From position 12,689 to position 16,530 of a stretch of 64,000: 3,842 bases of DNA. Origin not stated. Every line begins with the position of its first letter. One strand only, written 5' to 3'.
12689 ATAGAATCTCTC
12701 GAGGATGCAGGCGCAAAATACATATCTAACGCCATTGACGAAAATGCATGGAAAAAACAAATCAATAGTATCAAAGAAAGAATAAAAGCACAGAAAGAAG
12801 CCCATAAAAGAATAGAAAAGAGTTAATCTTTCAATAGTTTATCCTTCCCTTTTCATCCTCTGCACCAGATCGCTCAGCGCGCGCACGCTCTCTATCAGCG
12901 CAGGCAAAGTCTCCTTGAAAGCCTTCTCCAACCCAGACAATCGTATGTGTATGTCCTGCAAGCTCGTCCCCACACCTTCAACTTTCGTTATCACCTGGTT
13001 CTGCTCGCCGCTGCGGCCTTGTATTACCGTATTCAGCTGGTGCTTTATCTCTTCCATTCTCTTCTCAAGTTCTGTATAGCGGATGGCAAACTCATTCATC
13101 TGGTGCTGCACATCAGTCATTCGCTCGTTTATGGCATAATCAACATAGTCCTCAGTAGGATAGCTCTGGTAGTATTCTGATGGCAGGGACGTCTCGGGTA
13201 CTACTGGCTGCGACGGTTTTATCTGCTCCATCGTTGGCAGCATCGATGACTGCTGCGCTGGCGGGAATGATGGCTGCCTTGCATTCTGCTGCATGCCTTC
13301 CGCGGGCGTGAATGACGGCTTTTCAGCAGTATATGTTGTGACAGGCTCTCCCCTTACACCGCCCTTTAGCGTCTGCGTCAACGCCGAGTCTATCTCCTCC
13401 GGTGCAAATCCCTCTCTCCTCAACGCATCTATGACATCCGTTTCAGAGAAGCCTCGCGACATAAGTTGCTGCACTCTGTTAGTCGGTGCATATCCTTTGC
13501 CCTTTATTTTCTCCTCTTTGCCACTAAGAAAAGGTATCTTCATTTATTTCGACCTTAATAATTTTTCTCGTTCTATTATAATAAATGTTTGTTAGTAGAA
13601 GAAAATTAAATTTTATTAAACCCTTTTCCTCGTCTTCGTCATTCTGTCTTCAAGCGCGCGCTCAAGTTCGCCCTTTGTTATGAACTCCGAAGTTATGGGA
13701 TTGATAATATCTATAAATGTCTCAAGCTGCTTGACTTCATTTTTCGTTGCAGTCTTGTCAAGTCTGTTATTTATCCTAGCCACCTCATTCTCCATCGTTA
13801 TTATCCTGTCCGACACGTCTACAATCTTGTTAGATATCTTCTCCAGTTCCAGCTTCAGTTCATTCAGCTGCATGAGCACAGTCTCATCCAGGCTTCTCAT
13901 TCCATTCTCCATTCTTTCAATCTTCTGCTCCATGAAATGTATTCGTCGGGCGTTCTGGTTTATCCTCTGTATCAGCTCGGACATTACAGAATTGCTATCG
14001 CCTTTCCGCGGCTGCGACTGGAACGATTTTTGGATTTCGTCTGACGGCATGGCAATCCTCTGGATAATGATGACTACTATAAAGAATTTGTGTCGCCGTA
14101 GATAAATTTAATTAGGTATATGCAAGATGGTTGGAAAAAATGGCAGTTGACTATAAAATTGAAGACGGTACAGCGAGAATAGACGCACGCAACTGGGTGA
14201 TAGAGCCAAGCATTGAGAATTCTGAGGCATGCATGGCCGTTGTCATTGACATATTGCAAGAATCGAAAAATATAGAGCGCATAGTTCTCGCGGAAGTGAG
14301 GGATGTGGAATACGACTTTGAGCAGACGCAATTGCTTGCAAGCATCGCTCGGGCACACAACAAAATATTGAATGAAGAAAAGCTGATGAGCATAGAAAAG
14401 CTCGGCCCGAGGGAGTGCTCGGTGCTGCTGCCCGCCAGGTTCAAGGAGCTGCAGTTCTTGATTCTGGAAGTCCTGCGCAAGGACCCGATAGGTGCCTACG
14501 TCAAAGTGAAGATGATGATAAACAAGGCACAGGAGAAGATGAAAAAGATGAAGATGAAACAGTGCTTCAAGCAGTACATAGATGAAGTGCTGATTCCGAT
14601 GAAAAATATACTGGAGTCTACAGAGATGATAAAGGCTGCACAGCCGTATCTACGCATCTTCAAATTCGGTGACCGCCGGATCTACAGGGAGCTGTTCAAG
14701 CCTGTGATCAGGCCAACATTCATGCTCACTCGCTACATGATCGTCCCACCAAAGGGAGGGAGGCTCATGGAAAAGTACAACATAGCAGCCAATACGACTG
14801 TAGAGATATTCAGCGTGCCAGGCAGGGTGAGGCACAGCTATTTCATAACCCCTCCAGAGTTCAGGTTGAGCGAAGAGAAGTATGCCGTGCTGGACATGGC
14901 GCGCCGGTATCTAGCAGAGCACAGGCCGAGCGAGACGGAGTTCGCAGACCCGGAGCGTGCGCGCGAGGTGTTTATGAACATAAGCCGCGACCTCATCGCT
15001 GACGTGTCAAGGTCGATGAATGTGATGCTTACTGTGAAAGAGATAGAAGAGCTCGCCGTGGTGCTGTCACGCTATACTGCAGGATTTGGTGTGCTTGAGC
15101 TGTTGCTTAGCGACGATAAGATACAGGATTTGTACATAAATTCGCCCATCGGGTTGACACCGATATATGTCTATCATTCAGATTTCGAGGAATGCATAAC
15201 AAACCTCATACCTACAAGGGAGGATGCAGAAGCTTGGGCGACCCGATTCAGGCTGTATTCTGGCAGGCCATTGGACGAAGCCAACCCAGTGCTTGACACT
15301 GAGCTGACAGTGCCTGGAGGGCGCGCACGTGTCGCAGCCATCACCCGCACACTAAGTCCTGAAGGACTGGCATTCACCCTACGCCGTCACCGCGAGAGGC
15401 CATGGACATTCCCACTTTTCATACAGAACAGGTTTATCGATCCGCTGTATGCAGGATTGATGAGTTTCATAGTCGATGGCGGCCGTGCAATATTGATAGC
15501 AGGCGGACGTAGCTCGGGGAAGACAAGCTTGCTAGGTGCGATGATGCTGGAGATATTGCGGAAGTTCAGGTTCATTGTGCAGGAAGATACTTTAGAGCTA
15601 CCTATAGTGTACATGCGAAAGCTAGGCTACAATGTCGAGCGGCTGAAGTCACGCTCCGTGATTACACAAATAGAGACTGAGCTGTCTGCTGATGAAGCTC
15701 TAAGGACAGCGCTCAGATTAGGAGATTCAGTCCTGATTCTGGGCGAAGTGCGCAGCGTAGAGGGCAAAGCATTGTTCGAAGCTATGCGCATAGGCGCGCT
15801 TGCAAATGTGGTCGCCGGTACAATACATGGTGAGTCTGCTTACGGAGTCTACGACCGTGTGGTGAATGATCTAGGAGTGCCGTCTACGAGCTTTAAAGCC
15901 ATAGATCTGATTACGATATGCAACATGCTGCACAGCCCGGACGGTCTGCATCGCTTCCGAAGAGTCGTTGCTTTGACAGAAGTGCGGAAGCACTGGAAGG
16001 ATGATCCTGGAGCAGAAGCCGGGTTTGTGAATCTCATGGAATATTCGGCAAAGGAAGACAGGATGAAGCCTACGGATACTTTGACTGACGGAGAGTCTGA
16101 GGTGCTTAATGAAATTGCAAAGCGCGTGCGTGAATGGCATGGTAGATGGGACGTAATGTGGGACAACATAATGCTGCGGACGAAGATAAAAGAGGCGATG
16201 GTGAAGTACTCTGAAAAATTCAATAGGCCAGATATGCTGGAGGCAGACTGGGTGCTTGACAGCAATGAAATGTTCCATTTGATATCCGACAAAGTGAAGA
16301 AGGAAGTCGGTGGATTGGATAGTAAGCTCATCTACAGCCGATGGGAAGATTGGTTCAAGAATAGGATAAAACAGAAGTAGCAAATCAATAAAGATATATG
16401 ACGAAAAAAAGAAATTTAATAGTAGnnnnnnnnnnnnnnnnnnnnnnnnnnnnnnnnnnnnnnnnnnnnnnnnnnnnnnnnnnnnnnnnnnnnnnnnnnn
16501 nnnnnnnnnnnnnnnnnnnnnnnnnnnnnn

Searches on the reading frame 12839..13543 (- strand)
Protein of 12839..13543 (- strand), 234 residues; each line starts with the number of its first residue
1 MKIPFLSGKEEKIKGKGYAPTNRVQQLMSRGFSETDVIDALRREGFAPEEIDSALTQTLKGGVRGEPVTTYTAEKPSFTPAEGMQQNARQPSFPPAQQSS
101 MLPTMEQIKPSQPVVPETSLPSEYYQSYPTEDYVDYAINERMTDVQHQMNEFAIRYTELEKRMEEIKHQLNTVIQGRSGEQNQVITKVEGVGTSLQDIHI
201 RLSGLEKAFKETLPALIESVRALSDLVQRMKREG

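Call 7: search_protein_families(library=pfam, proteins=[window:12839-13543:-], max_evalue=0.01)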
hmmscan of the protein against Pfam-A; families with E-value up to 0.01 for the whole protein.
window:12839-13543:- (234 aa): 3 families
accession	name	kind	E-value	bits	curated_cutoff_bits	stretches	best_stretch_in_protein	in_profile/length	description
PF10372.14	CdaS_N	-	0.0024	18.4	27.2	0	157-198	12-53/69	Diadenylate cyclase CdaS, N-terminal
PF24899.1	UBA_DHX29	-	0.0053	17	27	0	35-62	3-31/55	ATP-dependent RNA helicase DHX29, UBA domain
PF21982.2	RecX_HTH1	-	0.0099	16.3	26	0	27-56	9-38/40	RecX, first three-helix domain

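Call 58: search_solved_structures(query=A10, max_evalue=1)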
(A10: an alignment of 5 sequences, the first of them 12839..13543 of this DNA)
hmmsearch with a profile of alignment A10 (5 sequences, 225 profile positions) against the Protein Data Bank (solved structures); distinct sequences matched with E-value up to 1: 23.
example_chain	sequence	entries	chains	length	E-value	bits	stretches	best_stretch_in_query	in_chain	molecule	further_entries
8skx_A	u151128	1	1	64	0.011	18.5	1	25-58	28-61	Miniprotein HHH_rd4_0518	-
6gao_A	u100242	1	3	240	0.027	17.3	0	128-200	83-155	Outer capsid protein sigma-1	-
8vl3_A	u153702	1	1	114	0.034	17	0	24-64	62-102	De novo designed protein F3 parent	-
8cqz_B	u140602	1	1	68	0.052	16.4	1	136-171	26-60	Guided entry of tail-anchored proteins factor 1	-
6so5_C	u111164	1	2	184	0.069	16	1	129-175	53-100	Tail-anchored protein insertion receptor WRB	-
8cr2_C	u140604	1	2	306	0.18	14.6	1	129-175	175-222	Guided entry of tail-anchored proteins factor CAMLG,Guided entry of tail-anchored proteins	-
8cr1_C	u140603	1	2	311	0.19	14.6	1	129-175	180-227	Guided entry of tail-anchored proteins factor CAMLG,Guided entry of tail-anchored proteins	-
8a3k_UNK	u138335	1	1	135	0.27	14.1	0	139-193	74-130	sc-apCC-4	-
6e2j_B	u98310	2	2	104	0.29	13.9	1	94-174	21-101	Keratin, type I cytoskeletal 10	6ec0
6zrk_D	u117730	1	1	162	0.32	13.8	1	119-184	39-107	Hemagglutinin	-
8qox_B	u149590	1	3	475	0.33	13.8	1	110-218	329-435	Conserved membrane protein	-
3cve_A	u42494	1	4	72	0.33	13.7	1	136-187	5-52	Homer protein homolog 1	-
5toh_A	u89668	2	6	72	0.34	13.7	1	129-161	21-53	Polymerase cofactor VP35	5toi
3uyc_A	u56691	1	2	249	0.37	13.6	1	13-59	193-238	Kemp eliminase KE59 R8_2/7A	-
6z0l_B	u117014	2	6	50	0.42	13.4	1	40-61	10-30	Cys-N2 Strand | 'Cys-N2-SO3-' Strand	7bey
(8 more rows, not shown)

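Call 92: search_protein_families(library=ncbifam, proteins=[window:12839-13543:-], max_evalue=0.1)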
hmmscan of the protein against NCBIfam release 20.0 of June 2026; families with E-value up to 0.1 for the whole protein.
window:12839-13543:- (234 aa): 6 families
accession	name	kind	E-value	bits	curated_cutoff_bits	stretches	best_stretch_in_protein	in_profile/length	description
NF047515.1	SpiroCoCo_C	equivalog_domain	0.0034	16.6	125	1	139-208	172-233/313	SpiroCoCo family coiled-coil protein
NF041034.1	Rad50_Sulf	equivalog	0.027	12.3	1000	1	138-211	445-518/872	DNA double-strand break repair ATPase Rad50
NF006292.0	PRK08475.1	equivalog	0.033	13.8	166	1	137-190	60-113/171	F0F1 ATP synthase subunit B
NF001469.0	PRK00325.1-4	equivalog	0.038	13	366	1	109-157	46-94/360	polysaccharide lyase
NF033542.1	transpos_IS110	equivalog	0.066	12.3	140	0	144-193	181-230/343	IS110 family RNA-guided transposase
NF001057.0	PRK00117.3-3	equivalog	0.073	13.2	146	0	24-60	10-46/151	recombination regulator RecX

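Call 106: search_protein_families(library=phrogs, proteins=[window:12839-13543:-], max_evalue=0.01)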
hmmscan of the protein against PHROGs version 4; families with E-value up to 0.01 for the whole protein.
window:12839-13543:- (234 aa): 0 families

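Call 107: search_protein_families(library=padloc, proteins=[window:12839-13543:-], max_evalue=0.01)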
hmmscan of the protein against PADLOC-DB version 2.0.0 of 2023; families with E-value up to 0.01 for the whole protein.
window:12839-13543:- (234 aa): 0 families

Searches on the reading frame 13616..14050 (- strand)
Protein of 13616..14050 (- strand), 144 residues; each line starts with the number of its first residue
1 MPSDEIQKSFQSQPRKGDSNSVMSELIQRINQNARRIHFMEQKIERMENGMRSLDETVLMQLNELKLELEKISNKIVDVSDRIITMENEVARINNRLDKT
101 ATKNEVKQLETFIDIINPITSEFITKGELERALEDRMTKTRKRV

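Call 7: search_protein_families(library=pfam, proteins=[window:13616-14050:-], max_evalue=0.01)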
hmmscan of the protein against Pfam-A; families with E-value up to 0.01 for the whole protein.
window:13616-14050:- (144 aa): 4 families
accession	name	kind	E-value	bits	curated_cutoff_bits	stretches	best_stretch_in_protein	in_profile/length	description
PF19645.4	DUF6148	-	0.0036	17.8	27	0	76-101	41-66/74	Family of unknown function (DUF6148)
PF19111.5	DUF5798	-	0.0039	17.8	27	1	54-107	16-69/89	Family of unknown function (DUF5798)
PF04728.18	LPP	-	0.0058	17.4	29.1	1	61-102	8-49/53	Lipoprotein leucine-zipper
PF10046.14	BLOC1_2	-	0.0064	17.3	33.4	0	40-96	32-87/96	Biogenesis of lysosome-related organelles complex-1 subunit 2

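Call 59: search_solved_structures(query=A11, max_evalue=1)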
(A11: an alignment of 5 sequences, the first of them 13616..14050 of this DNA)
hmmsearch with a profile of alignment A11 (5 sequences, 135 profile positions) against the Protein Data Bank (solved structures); distinct sequences matched with E-value up to 1: 94 (the best 60 are shown).
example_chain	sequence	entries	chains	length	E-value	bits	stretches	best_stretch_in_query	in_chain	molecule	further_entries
7o9v_A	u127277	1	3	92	8.7e-06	29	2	63-100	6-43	General control transcription factor GCN4,hypothetical protein OMM_04225 residues 244-274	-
7oaa_A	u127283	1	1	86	1e-05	28.8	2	63-100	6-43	General control transcription factor GCN4,conserved hypothetical protein residues 311-335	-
7oah_A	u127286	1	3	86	1.3e-05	28.5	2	63-101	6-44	General control transcription factor GCN4,conserved hypothetical protein residues 311-335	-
7oac_A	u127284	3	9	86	4.6e-05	26.7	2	63-99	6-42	General control transcription factor GCN4,conserved hypothetical protein residues 311-335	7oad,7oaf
2yny_A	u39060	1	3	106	0.00011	25.5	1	54-89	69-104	GENERAL CONTROL PROTEIN GCN4, PUTATIVE INNER MEMBRANE PROTEIN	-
8a3k_UNK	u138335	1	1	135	0.00029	24.1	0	59-88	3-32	sc-apCC-4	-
4c46_A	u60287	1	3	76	0.00077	22.7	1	63-93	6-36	GENERAL CONTROL PROTEIN GCN4, GENERAL CONTROL PROTEIN GCN4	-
6jx7_A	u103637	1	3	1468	0.00098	22.4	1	29-93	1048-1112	Feline Infectious Peritonitis Virus Spike Protein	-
3zmf_A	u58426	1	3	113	0.001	22.3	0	64-93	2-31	GENERAL CONTROL PROTEIN GCN4, PUTATIVE INNER MEMBRANE PROTEIN, GENERAL CONTROL PROTEIN GCN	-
5apt_A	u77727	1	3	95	0.0011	22.3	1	63-105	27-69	GENERAL CONTROL PROTEIN GCN4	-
2wpq_A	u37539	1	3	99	0.0015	21.8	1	51-89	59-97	TRIMERIC AUTOTRANSPORTER ADHESIN FRAGMENT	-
2xzr_A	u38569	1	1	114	0.0016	21.6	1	49-91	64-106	IMMUNOGLOBULIN-BINDING PROTEIN EIBD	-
2wpr_A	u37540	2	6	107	0.0017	21.6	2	20-91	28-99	TRIMERIC AUTOTRANSPORTER ADHESIN FRAGMENT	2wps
2yo2_A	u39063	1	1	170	0.0029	20.9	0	62-91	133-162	GENERAL CONTROL PROTEIN GCN4, PUTATIVE INNER MEMBRANE PROTEIN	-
1k1q_A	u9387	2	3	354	0.0063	19.8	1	85-131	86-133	DBH protein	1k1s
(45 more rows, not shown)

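Call 92: search_protein_families(library=ncbifam, proteins=[window:13616-14050:-], max_evalue=0.1)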
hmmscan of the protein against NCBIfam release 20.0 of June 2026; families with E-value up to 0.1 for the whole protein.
window:13616-14050:- (144 aa): 16 families
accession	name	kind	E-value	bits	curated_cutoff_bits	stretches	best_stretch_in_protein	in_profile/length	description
NF045487.1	ASRP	equivalog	0.0013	17.4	300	1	20-113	375-469/593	archaea-specific SMC-related protein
NF033885.1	conj_TraP_IncI1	equivalog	0.002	17.9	135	1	9-105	43-138/217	conjugal transfer protein TraP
NF038218.1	IcmG_DotF_IVB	equivalog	0.0024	17.6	200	1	8-113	90-198/266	type IVB secretion system protein IcmG/DotF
NF045650.1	CD1247_Nterm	equivalog_domain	0.0027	18.3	30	0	18-56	22-60/70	CD1247 N-terminal domain-containing protein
NF011925.1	PRK15396.1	subfamily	0.0037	17.4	108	1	61-103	33-75/78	major outer membrane lipoprotein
TIGR04527.1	mycoplas_twoTM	subfamily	0.0049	16.6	125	1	19-120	66-163/248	MG_279/MG_280 family protein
NF047515.1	SpiroCoCo_C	equivalog_domain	0.0072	15.5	125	1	23-96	78-150/313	SpiroCoCo family coiled-coil protein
NF011232.0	PRK14639.1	equivalog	0.0083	16.5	193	1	40-113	74-139/141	ribosome maturation factor RimP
TIGR04211.1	SH3_and_anchor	equivalog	0.01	15.4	65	1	21-106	66-150/198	TIGR04211 family SH3 domain-containing protein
TIGR02473.1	flagell_FliJ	equivalog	0.022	15.2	50.45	0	62-114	15-71/141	flagellar export protein FliJ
TIGR02680.1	TIGR02680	hypoth_equivalog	0.024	12.4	462.85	1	26-105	890-969/1356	TIGR02680 family protein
NF007428.1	PRK09973.1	equivalog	0.026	15.1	120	0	28-56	24-52/85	lipoprotein YqhH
NF049873.2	cytotoxin_MakE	exception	0.029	13.4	360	1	19-120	108-210/352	alpha-pore-forming cytotoxin subunit MakE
NF049871.2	cytotoxin_MakA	exception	0.034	13.1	320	1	3-115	86-199/354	alpha-pore-forming cytotoxin MakA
NF053525.1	thylo_ssr2422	subfamily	0.049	14.1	38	0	63-99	12-48/77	ssr2422 family thylakoid membrane protein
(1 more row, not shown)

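Call 106: search_protein_families(library=phrogs, proteins=[window:13616-14050:-], max_evalue=0.01)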
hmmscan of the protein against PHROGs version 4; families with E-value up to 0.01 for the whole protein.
window:13616-14050:- (144 aa): 2 families
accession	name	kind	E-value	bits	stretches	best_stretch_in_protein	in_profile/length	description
phrog_1863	-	unknown function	0.002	19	0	28-102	30-93/97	-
phrog_1535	-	tail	0.005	16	1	25-115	90-179/1152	tail length tape measure protein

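Call 107: search_protein_families(library=padloc, proteins=[window:13616-14050:-], max_evalue=0.01)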
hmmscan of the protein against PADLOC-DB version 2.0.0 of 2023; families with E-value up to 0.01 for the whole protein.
window:13616-14050:- (144 aa): 5 families
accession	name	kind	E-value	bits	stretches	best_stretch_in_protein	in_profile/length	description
PDLC00025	DruG2|DruG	-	0.00019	18.1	1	34-136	358-462/704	Unknown function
PDLC00257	LmuB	-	0.00085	16.3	1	57-126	318-384/571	AAA ATPase domain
PDLC02668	DndD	-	0.0013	15.8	1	18-109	392-481/659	DndD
PDLC02413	Aga_Nuclease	-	0.0033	14.7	1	16-125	94-206/267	-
PDLC03864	LmuB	-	0.0041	13.7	1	18-106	401-484/657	-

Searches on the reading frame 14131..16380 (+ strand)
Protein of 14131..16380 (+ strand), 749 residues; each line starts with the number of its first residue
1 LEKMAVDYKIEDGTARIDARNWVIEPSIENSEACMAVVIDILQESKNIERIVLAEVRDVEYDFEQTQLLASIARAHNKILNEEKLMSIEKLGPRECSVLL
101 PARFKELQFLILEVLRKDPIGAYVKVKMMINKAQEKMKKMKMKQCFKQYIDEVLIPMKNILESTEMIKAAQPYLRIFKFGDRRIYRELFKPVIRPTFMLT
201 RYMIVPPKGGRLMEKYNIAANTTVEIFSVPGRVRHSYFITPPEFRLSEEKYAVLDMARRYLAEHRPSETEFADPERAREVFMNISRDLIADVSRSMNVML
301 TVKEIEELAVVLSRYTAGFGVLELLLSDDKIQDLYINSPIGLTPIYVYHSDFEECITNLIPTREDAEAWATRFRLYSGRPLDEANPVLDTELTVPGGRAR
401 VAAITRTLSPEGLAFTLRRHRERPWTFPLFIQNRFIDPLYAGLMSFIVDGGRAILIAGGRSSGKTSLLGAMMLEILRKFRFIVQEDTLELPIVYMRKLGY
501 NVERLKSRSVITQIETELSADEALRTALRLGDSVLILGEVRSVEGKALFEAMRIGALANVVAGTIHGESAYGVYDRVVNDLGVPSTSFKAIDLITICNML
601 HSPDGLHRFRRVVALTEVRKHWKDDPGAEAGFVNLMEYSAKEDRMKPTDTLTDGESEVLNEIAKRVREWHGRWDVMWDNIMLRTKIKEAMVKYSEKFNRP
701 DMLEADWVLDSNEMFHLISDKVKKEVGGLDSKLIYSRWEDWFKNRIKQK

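Call 7: search_protein_families(library=pfam, proteins=[window:14131-16380:+], max_evalue=0.01)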
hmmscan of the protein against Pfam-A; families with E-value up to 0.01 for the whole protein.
window:14131-16380:+ (749 aa): 2 families
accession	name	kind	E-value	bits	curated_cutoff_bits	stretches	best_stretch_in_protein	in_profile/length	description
PF00437.27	T2SSE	-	4.1e-11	42.6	24.9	1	442-589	133-266/370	Type II/IV secretion system protein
PF13191.12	AAA_16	-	0.00017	22.6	32.6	1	450-553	22-121/167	AAA ATPase domain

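Call 50: search_solved_structures(query=window:14131-16380:+, max_evalue=0.00001)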
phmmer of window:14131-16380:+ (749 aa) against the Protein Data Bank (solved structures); distinct sequences matched with E-value up to 0.00001: 9.
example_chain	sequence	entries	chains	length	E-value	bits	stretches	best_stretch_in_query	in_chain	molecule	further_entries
2oap_1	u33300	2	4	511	3.5e-24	88.2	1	208-618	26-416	Type II secretion system protein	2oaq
8rkd_E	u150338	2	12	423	4.6e-19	71.2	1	286-618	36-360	Pilus assembly ATPase CpaF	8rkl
8rjf_A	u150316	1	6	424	4.6e-19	71.2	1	286-618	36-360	Pilus assembly ATPase CpaF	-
9e24_A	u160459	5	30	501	7.7e-19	70.5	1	286-618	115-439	CpaF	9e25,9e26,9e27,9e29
4ii7_A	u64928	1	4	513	4.6e-15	58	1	318-702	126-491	FlaI ATPase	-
4ihq_A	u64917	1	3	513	3.1e-14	55.3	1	318-702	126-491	FlaI ATPase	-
6bge_A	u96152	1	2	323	2.9e-06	28.9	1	384-579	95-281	VirB11-like protein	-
1g6o_A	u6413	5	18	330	3.1e-06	28.8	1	384-579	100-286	CAG-ALPHA | virB11 homolog | Cag-alfa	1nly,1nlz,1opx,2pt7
3jvu_A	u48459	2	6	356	9.2e-06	27.3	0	453-580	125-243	Twitching mobility protein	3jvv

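Call 92: search_protein_families(library=ncbifam, proteins=[window:14131-16380:+], max_evalue=0.1)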
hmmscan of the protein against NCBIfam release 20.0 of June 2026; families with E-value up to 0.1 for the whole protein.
window:14131-16380:+ (749 aa): 14 families
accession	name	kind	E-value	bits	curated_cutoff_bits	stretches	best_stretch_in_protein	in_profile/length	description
TIGR03819.1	heli_sec_ATPase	hypoth_equivalog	2.4e-34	119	373.15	1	289-577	22-297/340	TadA family conjugal transfer-associated ATPase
NF058587.1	archaellum_moto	equivalog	8.8e-34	117.1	550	1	222-692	40-501/527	archaellum flagellar ATPase motor FlaI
TIGR02782.1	TrbB_P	equivalog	3e-13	49.7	304.55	1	376-578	64-253/303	P-type conjugative transfer ATPase TrbB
TIGR02788.1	VirB11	equivalog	7.1e-13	48.3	249.95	1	444-579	137-264/308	P-type DNA transfer ATPase VirB11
NF010469.0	PRK13894.1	subfamily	3.3e-11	43.1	508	1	353-586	56-273/320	conjugal transfer ATPase TrbB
NF053672.1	bindosome_BasE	exception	4.8e-11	42.1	1000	1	298-601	117-411/512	bindosome assembly system ATPase subunit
TIGR01420.1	pilT_fam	subfamily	5.7e-08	32.4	319.1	1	454-579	125-241/343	PilT/PilU family type 4a pilus ATPase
NF041000.1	ATPase_ComGA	equivalog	1e-07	31.2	300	1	453-590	130-254/267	competence type IV pilus ATPase ComGA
NF010407.0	PRK13833.1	subfamily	3e-07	30.2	499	1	382-577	78-259/323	conjugal transfer protein TrbB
NF010425.0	PRK13851.1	equivalog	7e-07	28.4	461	1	445-622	156-325/344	type IV secretion system protein VirB11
NF010475.0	PRK13900.1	equivalog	8.6e-07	28.3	389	1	448-569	157-271/333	type IV secretion system ATPase VirB11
TIGR02533.1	type_II_gspE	equivalog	0.00065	18.5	630.25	1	453-583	245-361/486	type II secretion system ATPase GspE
NF007755.0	PRK10436.1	equivalog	0.026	13.2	617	1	454-585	222-339/465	type II secretion system protein GspE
TIGR02538.1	type_IV_pilB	equivalog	0.034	12.8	675.65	1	454-586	319-437/564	type IV-A pilus assembly ATPase PilB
